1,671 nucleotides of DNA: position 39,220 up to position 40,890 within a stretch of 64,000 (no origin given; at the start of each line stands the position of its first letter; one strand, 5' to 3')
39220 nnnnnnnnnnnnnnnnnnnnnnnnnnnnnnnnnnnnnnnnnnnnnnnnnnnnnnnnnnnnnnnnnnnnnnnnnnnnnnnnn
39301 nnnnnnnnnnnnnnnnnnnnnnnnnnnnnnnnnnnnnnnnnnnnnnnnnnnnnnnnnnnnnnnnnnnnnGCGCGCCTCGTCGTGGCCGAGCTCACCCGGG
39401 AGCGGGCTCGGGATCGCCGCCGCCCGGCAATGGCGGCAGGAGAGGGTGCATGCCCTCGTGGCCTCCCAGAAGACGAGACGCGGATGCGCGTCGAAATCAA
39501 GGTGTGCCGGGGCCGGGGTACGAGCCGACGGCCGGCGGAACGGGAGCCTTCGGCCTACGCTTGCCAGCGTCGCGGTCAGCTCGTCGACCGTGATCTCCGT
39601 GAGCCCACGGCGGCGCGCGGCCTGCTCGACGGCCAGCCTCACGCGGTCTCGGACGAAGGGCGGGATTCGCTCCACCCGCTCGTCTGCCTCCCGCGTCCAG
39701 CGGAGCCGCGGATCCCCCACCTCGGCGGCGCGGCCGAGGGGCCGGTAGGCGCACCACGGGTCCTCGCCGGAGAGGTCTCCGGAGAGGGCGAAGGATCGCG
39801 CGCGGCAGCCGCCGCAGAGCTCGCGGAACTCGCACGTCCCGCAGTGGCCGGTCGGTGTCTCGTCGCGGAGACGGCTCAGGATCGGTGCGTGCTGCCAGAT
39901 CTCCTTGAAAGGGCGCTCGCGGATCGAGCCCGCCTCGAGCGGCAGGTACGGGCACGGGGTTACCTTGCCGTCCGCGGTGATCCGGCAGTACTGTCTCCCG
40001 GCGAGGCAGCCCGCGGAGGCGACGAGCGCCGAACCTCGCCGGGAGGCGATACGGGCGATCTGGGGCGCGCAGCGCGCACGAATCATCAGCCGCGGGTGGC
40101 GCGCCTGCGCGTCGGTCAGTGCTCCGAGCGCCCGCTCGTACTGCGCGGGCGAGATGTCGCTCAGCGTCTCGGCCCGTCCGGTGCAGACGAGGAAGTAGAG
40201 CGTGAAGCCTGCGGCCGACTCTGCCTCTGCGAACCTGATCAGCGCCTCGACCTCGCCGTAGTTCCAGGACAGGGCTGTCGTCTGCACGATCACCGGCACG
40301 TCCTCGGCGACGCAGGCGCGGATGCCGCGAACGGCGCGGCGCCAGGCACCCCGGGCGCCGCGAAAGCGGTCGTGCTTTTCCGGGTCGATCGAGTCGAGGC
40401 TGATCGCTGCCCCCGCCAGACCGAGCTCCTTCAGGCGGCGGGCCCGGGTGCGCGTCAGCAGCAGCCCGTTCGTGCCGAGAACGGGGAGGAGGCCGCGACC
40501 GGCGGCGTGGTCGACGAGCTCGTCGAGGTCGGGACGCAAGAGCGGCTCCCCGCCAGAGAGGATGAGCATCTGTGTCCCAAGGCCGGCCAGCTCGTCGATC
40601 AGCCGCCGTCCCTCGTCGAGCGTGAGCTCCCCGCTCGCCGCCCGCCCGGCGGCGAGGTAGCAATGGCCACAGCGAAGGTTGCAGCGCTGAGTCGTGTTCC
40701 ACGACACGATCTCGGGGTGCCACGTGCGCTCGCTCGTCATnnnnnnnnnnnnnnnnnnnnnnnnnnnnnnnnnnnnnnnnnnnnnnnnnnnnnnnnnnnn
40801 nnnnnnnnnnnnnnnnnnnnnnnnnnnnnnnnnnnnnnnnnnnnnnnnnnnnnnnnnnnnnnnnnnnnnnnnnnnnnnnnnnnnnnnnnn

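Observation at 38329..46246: Tightly coupled operon: two cupredoxins, CydA-like haem protein without CydB, membrane cytochrome c, small membrane proteins, USP protein and twin radical-SAM enzyme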

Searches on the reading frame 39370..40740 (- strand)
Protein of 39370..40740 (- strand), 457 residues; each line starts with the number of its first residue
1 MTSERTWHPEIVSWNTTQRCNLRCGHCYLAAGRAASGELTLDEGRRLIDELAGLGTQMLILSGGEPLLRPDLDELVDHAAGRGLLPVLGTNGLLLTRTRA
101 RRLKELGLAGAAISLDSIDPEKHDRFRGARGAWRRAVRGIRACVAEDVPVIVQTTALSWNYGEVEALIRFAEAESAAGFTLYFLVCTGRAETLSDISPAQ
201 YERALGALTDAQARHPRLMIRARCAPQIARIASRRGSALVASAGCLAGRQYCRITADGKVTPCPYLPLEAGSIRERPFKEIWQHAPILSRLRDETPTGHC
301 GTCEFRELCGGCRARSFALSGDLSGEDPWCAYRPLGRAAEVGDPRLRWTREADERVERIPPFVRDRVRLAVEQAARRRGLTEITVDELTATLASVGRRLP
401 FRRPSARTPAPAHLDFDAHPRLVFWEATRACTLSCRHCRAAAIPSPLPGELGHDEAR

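Call 32: search_protein_families(library=ncbifam, proteins=[window:39511-40740:-], max_evalue=0.00001)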
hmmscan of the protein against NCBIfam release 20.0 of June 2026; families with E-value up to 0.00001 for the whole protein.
window:39511-40740:- (410 aa): 54 families (the best 25 are shown)
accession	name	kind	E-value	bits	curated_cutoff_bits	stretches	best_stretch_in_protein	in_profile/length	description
TIGR04055.1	rSAM_NirJ2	equivalog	5.8e-105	351.4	500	1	11-333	1-325/326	putative heme d1 biosynthesis radical SAM protein NirJ2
TIGR04545.1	rSAM_ahbD_hemeb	equivalog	7.7e-85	285.3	500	1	11-334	1-339/339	heme b synthase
TIGR04053.2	TIGR04053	equivalog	8.9e-75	252.2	395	2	8-236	6-237/366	TIGR04053 family radical SAM/SPASM domain-containing protein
TIGR04347.1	pseudo_SAM_Halo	equivalog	6.4e-61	206.7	525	2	10-209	38-239/390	TIGR04347 family pseudo-SAM/SPASM protein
TIGR04546.1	rSAM_ahbC_deAc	equivalog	4.1e-57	193.7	650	2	11-194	40-223/390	12,18-didecarboxysiroheme deacetylase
TIGR04054.1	rSAM_NirJ1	equivalog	1.3e-56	192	650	2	10-206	36-234/387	putative heme d1 biosynthesis radical SAM protein NirJ1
TIGR04303.1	GeoRSP_rSAM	equivalog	3e-53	181.5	400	1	9-330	4-324/325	GeoRSP system radical SAM/SPASM protein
TIGR04051.1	rSAM_NirJ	equivalog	1.3e-52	178.9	515.45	2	11-204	3-195/354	heme d1 biosynthesis radical SAM protein NirJ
TIGR03962.1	mycofact_rSAM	equivalog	2.4e-42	145.3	265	1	9-331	11-332/339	mycofactocin radical SAM maturase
TIGR02109.1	PQQ_syn_pqqE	equivalog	1.1e-37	129.9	381.35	1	12-336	9-336/358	pyrroloquinoline quinone biosynthesis protein PqqE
NF050035.1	rSAM_WgK_link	exception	2.1e-37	129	650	2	8-193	7-193/367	radical SAM/SPASM peptide maturase WgkB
NF045574.1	sacti_mat_StsB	exception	6.1e-35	120.9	625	1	12-324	98-407/466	StsB family radical SAM/SPASM domain sactipeptide maturase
TIGR04103.1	rSAM_nif11_3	equivalog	1.4e-33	116.1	725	1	13-338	8-350/412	nif11-class peptide radical SAM maturase 3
TIGR03913.1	rad_SAM_trio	equivalog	1.6e-32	112.5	591.75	2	7-186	16-194/477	GDL motif peptide-associated radical SAM/SPASM maturase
TIGR04250.1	SCM_rSAM_ScmE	equivalog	3.3e-31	108.5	400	1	9-328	2-343/358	SynChlorMet cassette radical SAM/SPASM protein ScmE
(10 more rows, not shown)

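Call 66: find_related_loci(query=A4, collection=metagenome_contigs, flank=10000)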
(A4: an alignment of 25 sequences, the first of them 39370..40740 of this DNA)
Query A4 (457 aa) in metagenome_contigs; peptide patterns used: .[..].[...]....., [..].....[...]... (x = any residue, [..] = any of these).
600 stretches matched a pattern (row limit reached: there are more); 576 encode a relative of the query (tblastn E <= 1e-3); the best 80 are kept; 80 distinct loci.
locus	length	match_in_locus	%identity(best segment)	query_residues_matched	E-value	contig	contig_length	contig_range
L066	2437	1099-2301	43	5-403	1e-120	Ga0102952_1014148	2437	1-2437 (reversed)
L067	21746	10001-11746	44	11-408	2e-108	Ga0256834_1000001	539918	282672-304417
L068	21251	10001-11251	45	9-409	1e-106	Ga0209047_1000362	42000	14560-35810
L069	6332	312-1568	45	3-404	7e-101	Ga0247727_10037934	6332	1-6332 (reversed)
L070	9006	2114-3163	47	5-334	2e-100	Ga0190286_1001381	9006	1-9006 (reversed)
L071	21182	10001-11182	42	12-383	2e-98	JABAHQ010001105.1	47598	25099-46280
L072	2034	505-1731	44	7-401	1e-101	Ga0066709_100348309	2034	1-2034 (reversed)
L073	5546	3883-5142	43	3-404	8e-96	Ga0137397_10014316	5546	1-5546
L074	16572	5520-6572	44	3-334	4e-95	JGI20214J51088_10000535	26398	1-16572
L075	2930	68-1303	40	11-399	1e-97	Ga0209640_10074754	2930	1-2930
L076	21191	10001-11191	46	9-390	1e-94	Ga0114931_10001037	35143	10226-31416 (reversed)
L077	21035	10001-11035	44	9-334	9e-93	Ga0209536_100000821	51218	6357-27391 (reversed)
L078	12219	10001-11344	40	1-398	3e-92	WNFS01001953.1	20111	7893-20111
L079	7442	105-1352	42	9-404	1e-91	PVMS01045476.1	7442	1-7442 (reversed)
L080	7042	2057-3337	39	7-401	4e-90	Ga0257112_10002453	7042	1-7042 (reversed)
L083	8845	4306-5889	40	9-455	2e-88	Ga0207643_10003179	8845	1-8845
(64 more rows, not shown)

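Call 69: search_protein_families(library=pfam, proteins=[L078:5140-7455:+, L078:7469-9370:+, L078:11349-11894:+, L083:130-1935:+, L083:1932-2810:+, L083:6414-7400:+, L083:7674-8843:+, L071:11325-12395:+, L071:7656-8948:-, L071:9013-9816:-], max_evalue=0.001)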
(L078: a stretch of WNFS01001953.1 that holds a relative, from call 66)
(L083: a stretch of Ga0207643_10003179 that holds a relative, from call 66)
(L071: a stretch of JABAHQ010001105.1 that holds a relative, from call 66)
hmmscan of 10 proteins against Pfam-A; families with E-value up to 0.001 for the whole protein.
L078:5140-7455:+ (771 aa): 2 families
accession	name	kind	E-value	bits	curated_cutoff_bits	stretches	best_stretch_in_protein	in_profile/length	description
PF13620.12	CarboxypepD_reg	-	4.8e-07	30.5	32.3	1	702-770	28-81/82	Carboxypeptidase regulatory-like domain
PF14686.12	fn3_3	-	0.00011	22.4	24.4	1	704-734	27-57/75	Polysaccharide lyase family 4, domain II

L078:7469-9370:+ (633 aa): 4 families
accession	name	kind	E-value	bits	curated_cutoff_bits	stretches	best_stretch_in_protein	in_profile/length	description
PF00582.32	Usp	-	5.7e-41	140.8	24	2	1-161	1-141/141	Universal stress protein family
PF08369.16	PCP_red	-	1.7e-28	98.8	32.5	3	567-609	1-42/45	Proto-chlorophyllide reductase 57 kD subunit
PF21349.2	RUBY_RBDX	-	2.8e-09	36.7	26.5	1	426-453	3-30/30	Rubrerythrin, rubredoxin-like domain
PF01155.25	HypA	-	0.00076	19.9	28.9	0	394-449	39-96/112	Hydrogenase/urease nickel incorporation, metallochaperone, hypA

L078:11349-11894:+ (181 aa): 0 families

L083:130-1935:+ (601 aa): 2 families
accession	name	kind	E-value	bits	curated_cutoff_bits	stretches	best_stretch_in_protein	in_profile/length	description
PF00582.32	Usp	-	1.9e-29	103.5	24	2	122-279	3-139/141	Universal stress protein family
PF08369.16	PCP_red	-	2e-21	76.2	32.5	2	519-562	1-43/45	Proto-chlorophyllide reductase 57 kD subunit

L083:1932-2810:+ (292 aa): 3 families
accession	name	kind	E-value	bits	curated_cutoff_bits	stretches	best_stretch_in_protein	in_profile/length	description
PF00583.31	Acetyltransf_1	-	6.1e-09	36.6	20.7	1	29-126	18-113/116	Acetyltransferase (GNAT) family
PF13508.13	Acetyltransf_7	-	3.4e-08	34.2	27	1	51-126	4-78/84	Acetyltransferase (GNAT) domain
PF13673.13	Acetyltransf_10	-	9.8e-05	22.8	23.6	1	51-102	32-80/128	Acetyltransferase (GNAT) domain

L083:6414-7400:+ (328 aa): 2 families
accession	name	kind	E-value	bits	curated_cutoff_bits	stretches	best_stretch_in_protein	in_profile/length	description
PF13531.11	SBP_bac_11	-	3e-40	138.8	25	1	92-322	1-226/227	Bacterial extracellular solute-binding protein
PF01547.30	SBP_bac_1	-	1.8e-05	25.4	26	1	106-313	12-305/307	Bacterial extracellular solute-binding protein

L083:7674-8843:+ (390 aa): 7 families
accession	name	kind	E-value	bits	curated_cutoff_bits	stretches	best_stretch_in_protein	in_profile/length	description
PF07992.20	Pyr_redox_2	-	7.9e-62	209.7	26.1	1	4-299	2-291/291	Pyridine nucleotide-disulphide oxidoreductase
PF00070.33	Pyr_redox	-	1.4e-18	67.6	22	1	145-224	1-81/82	Pyridine nucleotide-disulphide oxidoreductase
PF14759.12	Reductase_C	-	6.8e-17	62.2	25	1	321-389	1-68/85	Reductase C-terminal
PF13450.12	NAD_binding_8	-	5.7e-08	33.4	21.9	0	148-176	1-29/68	NAD(P)-binding Rossmann-like domain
PF01266.30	DAO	-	8.1e-08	32.6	27.9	0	145-173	1-29/353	FAD dependent oxidoreductase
PF01593.30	Amino_oxidase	-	3.6e-05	23.7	19.8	0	188-239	204-256/443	Flavin containing amine oxidoreductase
PF13738.12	Pyr_redox_3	-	0.00098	18.9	30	0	148-174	2-29/305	Pyridine nucleotide-disulphide oxidoreductase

L071:11325-12395:+ (356 aa): 0 families

L071:7656-8948:- (430 aa): 1 family
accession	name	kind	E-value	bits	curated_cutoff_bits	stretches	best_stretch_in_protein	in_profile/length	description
PF13231.12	PMT_2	-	4.1e-14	53.5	26.1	1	89-238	2-154/160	Dolichyl-phosphate-mannose-protein mannosyltransferase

L071:9013-9816:- (267 aa): 0 families

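Call 77: search_solved_structures(query=window:39370-40740:-, max_evalue=0.00001)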
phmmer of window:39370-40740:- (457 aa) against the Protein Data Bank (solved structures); distinct sequences matched with E-value up to 0.00001: 12.
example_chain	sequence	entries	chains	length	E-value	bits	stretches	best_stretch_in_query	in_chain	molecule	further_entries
6c8v_A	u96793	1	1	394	3.9e-22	82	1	16-336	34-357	Coenzyme PQQ synthesis protein E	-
6efn_A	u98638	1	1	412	1.5e-17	66.9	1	13-296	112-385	Sporulation killing factor maturation protein SkfB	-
7vob_C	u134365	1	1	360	1.2e-13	54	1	18-172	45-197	Cytosylglucuronate decarboxylase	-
7voc_C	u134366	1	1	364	1.2e-13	53.9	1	18-172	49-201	Cytosylglucuronate decarboxylase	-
7tol_A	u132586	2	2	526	7.1e-12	48.2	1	14-191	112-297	glycerol dibiphytanyl glycerol tetraether - macrocyclic archaeol synthase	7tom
2fb2_A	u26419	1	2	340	2.1e-09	40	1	14-120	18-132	Molybdenum cofactor biosynthesis protein A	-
1tv7_A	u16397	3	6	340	2.6e-09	39.7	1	15-120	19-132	Molybdenum cofactor biosynthesis protein A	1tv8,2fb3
8hzv_A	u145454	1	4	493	3.4e-09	39.3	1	18-141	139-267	Radical S-Adenosyl-L-methionine Enzyme DesII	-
8hzy_A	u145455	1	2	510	3.7e-09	39.2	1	18-141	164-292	DesII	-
8wm2_A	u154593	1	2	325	1.6e-07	33.8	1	17-133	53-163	Fe-S radical SAM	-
5wgg_A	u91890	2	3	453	4.4e-06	29.1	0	16-127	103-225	Radical SAM domain protein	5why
5v1q_A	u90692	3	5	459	8.8e-06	28.1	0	17-130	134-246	Radical SAM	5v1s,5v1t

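Call 91: search_protein_families(library=ncbifam, proteins=[L077:8963-11050:+, L077:11676-12875:+, L077:12928-13551:+, L074:4506-6584:+, L074:6885-8048:+, L074:8093-9295:+, L070:2069-3172:+, L070:3231-4253:+, L070:1073-2005:-], max_evalue=1e-10)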
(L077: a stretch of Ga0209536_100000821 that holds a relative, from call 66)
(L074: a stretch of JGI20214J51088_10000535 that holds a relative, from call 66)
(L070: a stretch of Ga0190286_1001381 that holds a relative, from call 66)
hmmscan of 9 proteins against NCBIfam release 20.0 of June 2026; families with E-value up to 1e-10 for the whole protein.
L077:8963-11050:+ (695 aa): 55 families (the best 25 are shown)
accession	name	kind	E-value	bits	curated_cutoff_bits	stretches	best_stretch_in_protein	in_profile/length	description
TIGR04545.1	rSAM_ahbD_hemeb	equivalog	4e-110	368.4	500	1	350-691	2-339/339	heme b synthase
TIGR04055.1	rSAM_NirJ2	equivalog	7.5e-110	367.5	500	1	349-690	1-325/326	putative heme d1 biosynthesis radical SAM protein NirJ2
TIGR04053.2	TIGR04053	equivalog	1.2e-91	307.8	395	2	346-572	6-235/366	TIGR04053 family radical SAM/SPASM domain-containing protein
TIGR04051.1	rSAM_NirJ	equivalog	1.3e-60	205.3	515.45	1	349-533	3-186/354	heme d1 biosynthesis radical SAM protein NirJ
TIGR04303.1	GeoRSP_rSAM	equivalog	3.2e-60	204.4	400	1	346-663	3-317/325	GeoRSP system radical SAM/SPASM protein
TIGR04054.1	rSAM_NirJ1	equivalog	5.6e-60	203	650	1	349-539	37-228/387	putative heme d1 biosynthesis radical SAM protein NirJ1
TIGR04347.1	pseudo_SAM_Halo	equivalog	6.5e-55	187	525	1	342-537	33-228/390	TIGR04347 family pseudo-SAM/SPASM protein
TIGR04546.1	rSAM_ahbC_deAc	equivalog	9.2e-55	186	650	1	349-534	40-224/390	12,18-didecarboxysiroheme deacetylase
TIGR03962.1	mycofact_rSAM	equivalog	1.9e-49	168.7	265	1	346-657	10-318/339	mycofactocin radical SAM maturase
NF050035.1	rSAM_WgK_link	exception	2.3e-45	155.1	650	2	346-531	7-192/367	radical SAM/SPASM peptide maturase WgkB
NF045574.1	sacti_mat_StsB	exception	3.5e-41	141.5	625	1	352-662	100-405/466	StsB family radical SAM/SPASM domain sactipeptide maturase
TIGR04340.1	rSAM_ACGX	hypoth_equivalog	4.4e-40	137.9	400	1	350-665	5-332/341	radical SAM/SPASM domain protein, ACGX system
TIGR02109.1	PQQ_syn_pqqE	equivalog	8e-40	136.9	381.35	1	346-662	5-322/358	pyrroloquinoline quinone biosynthesis protein PqqE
TIGR04133.1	rSAM_w_lipo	hypoth_equivalog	3.8e-39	134.6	425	1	349-652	25-330/350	TIGR04133 family radical SAM/SPASM protein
TIGR04250.1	SCM_rSAM_ScmE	equivalog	8.8e-38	130.1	400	1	351-518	6-174/358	SynChlorMet cassette radical SAM/SPASM protein ScmE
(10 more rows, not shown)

L077:11676-12875:+ (399 aa): 0 families

L077:12928-13551:+ (207 aa): 0 families

L074:4506-6584:+ (692 aa): 50 families (the best 25 are shown)
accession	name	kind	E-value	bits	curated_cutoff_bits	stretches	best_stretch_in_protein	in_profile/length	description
TIGR04055.1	rSAM_NirJ2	equivalog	3.4e-111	371.9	500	1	347-687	1-324/326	putative heme d1 biosynthesis radical SAM protein NirJ2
TIGR04545.1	rSAM_ahbD_hemeb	equivalog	5e-107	358.2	500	1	348-663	2-330/339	heme b synthase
TIGR04053.2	TIGR04053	equivalog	7.6e-93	311.7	395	2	344-568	6-233/366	TIGR04053 family radical SAM/SPASM domain-containing protein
TIGR04051.1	rSAM_NirJ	equivalog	1.5e-60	205.1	515.45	1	348-533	4-190/354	heme d1 biosynthesis radical SAM protein NirJ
TIGR04054.1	rSAM_NirJ1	equivalog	1.7e-60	204.7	650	1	347-537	37-228/387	putative heme d1 biosynthesis radical SAM protein NirJ1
TIGR04303.1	GeoRSP_rSAM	equivalog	9.2e-57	193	400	1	345-661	4-317/325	GeoRSP system radical SAM/SPASM protein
TIGR04347.1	pseudo_SAM_Halo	equivalog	1.3e-54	185.9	525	1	341-535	34-226/390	TIGR04347 family pseudo-SAM/SPASM protein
TIGR04546.1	rSAM_ahbC_deAc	equivalog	3.3e-53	180.9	650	1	347-532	40-224/390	12,18-didecarboxysiroheme deacetylase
TIGR03962.1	mycofact_rSAM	equivalog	8.5e-52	176.4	265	1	344-655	10-318/339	mycofactocin radical SAM maturase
NF050035.1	rSAM_WgK_link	exception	2.2e-44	152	650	2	344-532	7-195/367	radical SAM/SPASM peptide maturase WgkB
TIGR04340.1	rSAM_ACGX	hypoth_equivalog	1.4e-36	126.4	400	1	348-663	5-332/341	radical SAM/SPASM domain protein, ACGX system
NF045574.1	sacti_mat_StsB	exception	2.2e-36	125.7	625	1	349-660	99-405/466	StsB family radical SAM/SPASM domain sactipeptide maturase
TIGR04250.1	SCM_rSAM_ScmE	equivalog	1e-35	123.3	400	1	348-507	5-164/358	SynChlorMet cassette radical SAM/SPASM protein ScmE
TIGR04103.1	rSAM_nif11_3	equivalog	1.4e-35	122.8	725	1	349-654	8-329/412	nif11-class peptide radical SAM maturase 3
TIGR04251.1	SCM_rSAM_ScmF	equivalog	3e-35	122.3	400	1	351-660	9-331/353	SynChlorMet cassette radical SAM/SPASM protein ScmF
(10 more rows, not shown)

L074:6885-8048:+ (387 aa): 0 families

L074:8093-9295:+ (400 aa): 2 families
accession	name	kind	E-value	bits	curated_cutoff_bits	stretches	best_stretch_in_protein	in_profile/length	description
NF003716.0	PRK05326.1-3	equivalog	1.4e-12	46.9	355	0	318-392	406-478/499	potassium/proton antiporter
NF007039.0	PRK09496.3-2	equivalog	5.2e-11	42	293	0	324-392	151-217/446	Trk system potassium transporter TrkA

L070:2069-3172:+ (367 aa): 50 families (the best 25 are shown)
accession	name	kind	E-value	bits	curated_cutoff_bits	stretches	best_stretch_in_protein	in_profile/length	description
TIGR04055.1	rSAM_NirJ2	equivalog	1.4e-113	379.7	500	1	22-363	1-324/326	putative heme d1 biosynthesis radical SAM protein NirJ2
TIGR04545.1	rSAM_ahbD_hemeb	equivalog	3e-110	368.8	500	1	22-365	1-339/339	heme b synthase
TIGR04053.2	TIGR04053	equivalog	9.2e-92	308.1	395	2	20-250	7-238/366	TIGR04053 family radical SAM/SPASM domain-containing protein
TIGR04054.1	rSAM_NirJ1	equivalog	1.3e-63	215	650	1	22-224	37-240/387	putative heme d1 biosynthesis radical SAM protein NirJ1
TIGR04051.1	rSAM_NirJ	equivalog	1.6e-61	208.2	515.45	2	23-209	4-191/354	heme d1 biosynthesis radical SAM protein NirJ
TIGR04347.1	pseudo_SAM_Halo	equivalog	3.8e-61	207.5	525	1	22-211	39-227/390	TIGR04347 family pseudo-SAM/SPASM protein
TIGR04546.1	rSAM_ahbC_deAc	equivalog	1.1e-59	202.2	650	1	22-224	40-243/390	12,18-didecarboxysiroheme deacetylase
TIGR03962.1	mycofact_rSAM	equivalog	1.7e-48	165.5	265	1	20-332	11-318/339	mycofactocin radical SAM maturase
TIGR04303.1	GeoRSP_rSAM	equivalog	6.7e-48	163.9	400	1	20-336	4-315/325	GeoRSP system radical SAM/SPASM protein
NF050035.1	rSAM_WgK_link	exception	3.9e-43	147.8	650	2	19-232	7-221/367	radical SAM/SPASM peptide maturase WgkB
TIGR04251.1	SCM_rSAM_ScmF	equivalog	2.4e-38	132.4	400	1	23-334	6-328/353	SynChlorMet cassette radical SAM/SPASM protein ScmF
NF045574.1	sacti_mat_StsB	exception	1.2e-35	123.3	625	1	24-330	99-398/466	StsB family radical SAM/SPASM domain sactipeptide maturase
TIGR04133.1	rSAM_w_lipo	hypoth_equivalog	2.9e-35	121.8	425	1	21-326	24-329/350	TIGR04133 family radical SAM/SPASM protein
TIGR04340.1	rSAM_ACGX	hypoth_equivalog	5e-35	121.3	400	1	24-335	6-327/341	radical SAM/SPASM domain protein, ACGX system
TIGR04250.1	SCM_rSAM_ScmE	equivalog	2.9e-34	118.5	400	1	20-182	2-164/358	SynChlorMet cassette radical SAM/SPASM protein ScmE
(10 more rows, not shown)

L070:3231-4253:+ (340 aa): 6 families
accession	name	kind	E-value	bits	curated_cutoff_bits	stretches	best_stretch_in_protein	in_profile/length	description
NF040707.3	Siroheme_Dcarb_AhbB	equivalog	4.9e-74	246.9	125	2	193-336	1-144/146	siroheme decarboxylase subunit beta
NF040708.3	Siroheme_Dcarb_AhbA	equivalog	1.7e-64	215.9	140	2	13-158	1-143/144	siroheme decarboxylase subunit alpha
NF053758.1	ChrTpTrnRegChrS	equivalog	2.3e-20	72.9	250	0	187-319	13-138/158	chromate efflux transcriptional regulator ChrS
NF040947.1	trans_reg_LysM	equivalog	3.6e-20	72.1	180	0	188-321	3-126/136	HTH-type transcriptional regulator LysM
NF040820.1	trans_reg_LrpA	equivalog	5.7e-17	61.9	250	0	12-130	5-120/141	HTH-type transcriptional regulator LrpA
NF008384.0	PRK11179.1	equivalog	9.4e-13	48.3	227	0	5-124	3-120/153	transcriptional regulator AsnC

L070:1073-2005:- (310 aa): 16 families
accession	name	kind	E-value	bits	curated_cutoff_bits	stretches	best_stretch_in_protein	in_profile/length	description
NF005146.0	PRK06606.1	equivalog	1e-135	451.6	279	1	7-308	5-306/307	branched-chain amino acid transaminase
TIGR01122.1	ilvE_I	equivalog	1.9e-132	441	245.55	1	12-308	1-298/298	branched-chain-amino-acid transaminase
NF005726.0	PRK07544.1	equivalog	2.2e-89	299.5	396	1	7-298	9-292/295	branched-chain amino acid aminotransferase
NF006185.0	PRK08320.1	subfamily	1.3e-85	287.1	363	1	9-301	3-290/292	branched-chain amino acid aminotransferase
NF009126.0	PRK12479.1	equivalog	1.2e-60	205.3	518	1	9-293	4-283/299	branched-chain-amino-acid transaminase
TIGR01121.1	D_amino_aminoT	equivalog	4.6e-48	163.8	277.45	1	11-292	2-273/276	D-amino-acid transaminase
NF009897.0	PRK13357.1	equivalog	6.9e-47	159.9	307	1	7-308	39-357/358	branched-chain amino acid aminotransferase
NF005209.0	PRK06680.1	subfamily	2.3e-44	151.4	320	1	11-295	5-282/286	D-amino-acid transaminase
NF009896.0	PRK13356.1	equivalog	2.8e-44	151.4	262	1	10-278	9-270/287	branched-chain amino acid aminotransferase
NF005800.0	PRK07650.1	equivalog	2.1e-42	145.4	308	1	11-292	3-274/290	aminodeoxychorismate lyase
TIGR01123.1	ilvE_II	equivalog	2.9e-39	134.9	250.05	1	12-305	1-310/313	branched-chain-amino-acid transaminase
NF009066.0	PRK12400.1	equivalog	4.8e-32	111.5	538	1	166-293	155-281/290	D-amino-acid transaminase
NF005888.0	PRK07849.1-3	equivalog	4.5e-28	98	273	1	171-271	170-271/298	aminodeoxychorismate lyase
TIGR03461.1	pabC_Proteo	equivalog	1.3e-23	83.5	176.85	1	21-273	6-249/262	aminodeoxychorismate lyase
NF004761.0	PRK06092.1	equivalog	1.3e-22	80.3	260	1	21-273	8-251/268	aminodeoxychorismate lyase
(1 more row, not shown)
